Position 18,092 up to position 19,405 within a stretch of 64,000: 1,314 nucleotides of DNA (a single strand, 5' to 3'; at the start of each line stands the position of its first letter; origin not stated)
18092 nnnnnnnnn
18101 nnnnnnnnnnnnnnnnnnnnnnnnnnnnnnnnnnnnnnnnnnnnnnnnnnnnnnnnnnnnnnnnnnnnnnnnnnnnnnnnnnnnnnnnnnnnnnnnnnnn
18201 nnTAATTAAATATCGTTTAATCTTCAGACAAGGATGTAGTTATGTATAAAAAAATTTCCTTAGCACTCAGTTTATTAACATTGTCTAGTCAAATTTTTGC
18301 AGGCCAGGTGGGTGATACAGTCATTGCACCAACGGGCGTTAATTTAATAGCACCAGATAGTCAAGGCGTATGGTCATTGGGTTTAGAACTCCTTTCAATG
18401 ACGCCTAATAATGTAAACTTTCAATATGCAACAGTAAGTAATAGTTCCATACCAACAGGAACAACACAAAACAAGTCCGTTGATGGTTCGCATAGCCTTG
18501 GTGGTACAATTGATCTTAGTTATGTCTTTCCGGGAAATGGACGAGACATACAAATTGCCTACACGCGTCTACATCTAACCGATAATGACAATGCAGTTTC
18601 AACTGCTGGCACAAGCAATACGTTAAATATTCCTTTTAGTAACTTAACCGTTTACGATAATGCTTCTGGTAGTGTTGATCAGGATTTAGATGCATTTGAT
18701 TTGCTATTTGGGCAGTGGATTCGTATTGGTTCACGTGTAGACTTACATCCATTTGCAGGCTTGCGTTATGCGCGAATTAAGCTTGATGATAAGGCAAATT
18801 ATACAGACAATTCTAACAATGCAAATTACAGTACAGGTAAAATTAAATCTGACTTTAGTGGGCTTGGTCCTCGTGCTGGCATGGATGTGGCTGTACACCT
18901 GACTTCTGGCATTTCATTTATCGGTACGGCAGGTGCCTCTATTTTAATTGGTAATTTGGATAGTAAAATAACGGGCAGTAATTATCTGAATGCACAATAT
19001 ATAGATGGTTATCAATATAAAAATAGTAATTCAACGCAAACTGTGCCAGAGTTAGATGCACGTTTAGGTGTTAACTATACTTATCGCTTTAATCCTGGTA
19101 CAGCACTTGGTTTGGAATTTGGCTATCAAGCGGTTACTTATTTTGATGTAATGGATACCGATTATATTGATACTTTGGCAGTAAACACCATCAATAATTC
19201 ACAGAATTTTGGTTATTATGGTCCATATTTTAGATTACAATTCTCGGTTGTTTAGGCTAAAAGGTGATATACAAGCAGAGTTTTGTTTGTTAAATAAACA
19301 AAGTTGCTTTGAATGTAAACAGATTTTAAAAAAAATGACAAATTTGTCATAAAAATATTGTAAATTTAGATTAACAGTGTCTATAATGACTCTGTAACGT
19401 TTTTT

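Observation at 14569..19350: Shared 16-bp palindrome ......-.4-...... placed identically upstream of two MOMP promoters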

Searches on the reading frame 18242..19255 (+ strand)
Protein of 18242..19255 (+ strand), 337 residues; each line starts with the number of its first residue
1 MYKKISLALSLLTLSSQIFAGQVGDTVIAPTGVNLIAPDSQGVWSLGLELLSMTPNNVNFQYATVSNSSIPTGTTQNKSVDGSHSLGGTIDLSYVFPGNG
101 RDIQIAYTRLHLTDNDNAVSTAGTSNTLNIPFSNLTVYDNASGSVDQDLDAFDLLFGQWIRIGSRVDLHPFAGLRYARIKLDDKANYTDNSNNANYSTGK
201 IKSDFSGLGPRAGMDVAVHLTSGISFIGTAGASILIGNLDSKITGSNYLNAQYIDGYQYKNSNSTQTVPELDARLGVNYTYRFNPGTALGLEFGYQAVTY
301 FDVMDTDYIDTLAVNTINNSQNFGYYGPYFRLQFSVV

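Call 8: search_protein_families(library=pfam, proteins=[window:18242-19255:+])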
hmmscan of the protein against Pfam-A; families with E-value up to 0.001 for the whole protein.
window:18242-19255:+ (337 aa): 2 families
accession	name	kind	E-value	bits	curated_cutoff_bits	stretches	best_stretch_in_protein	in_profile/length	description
PF05150.18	Legionella_OMP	-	5.4e-54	183.5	25.4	1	38-335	3-280/281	Legionella pneumophila major outer membrane protein precursor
PF03797.25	Autotransporter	-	0.00035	20.8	26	1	106-293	88-254/255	Autotransporter beta-domain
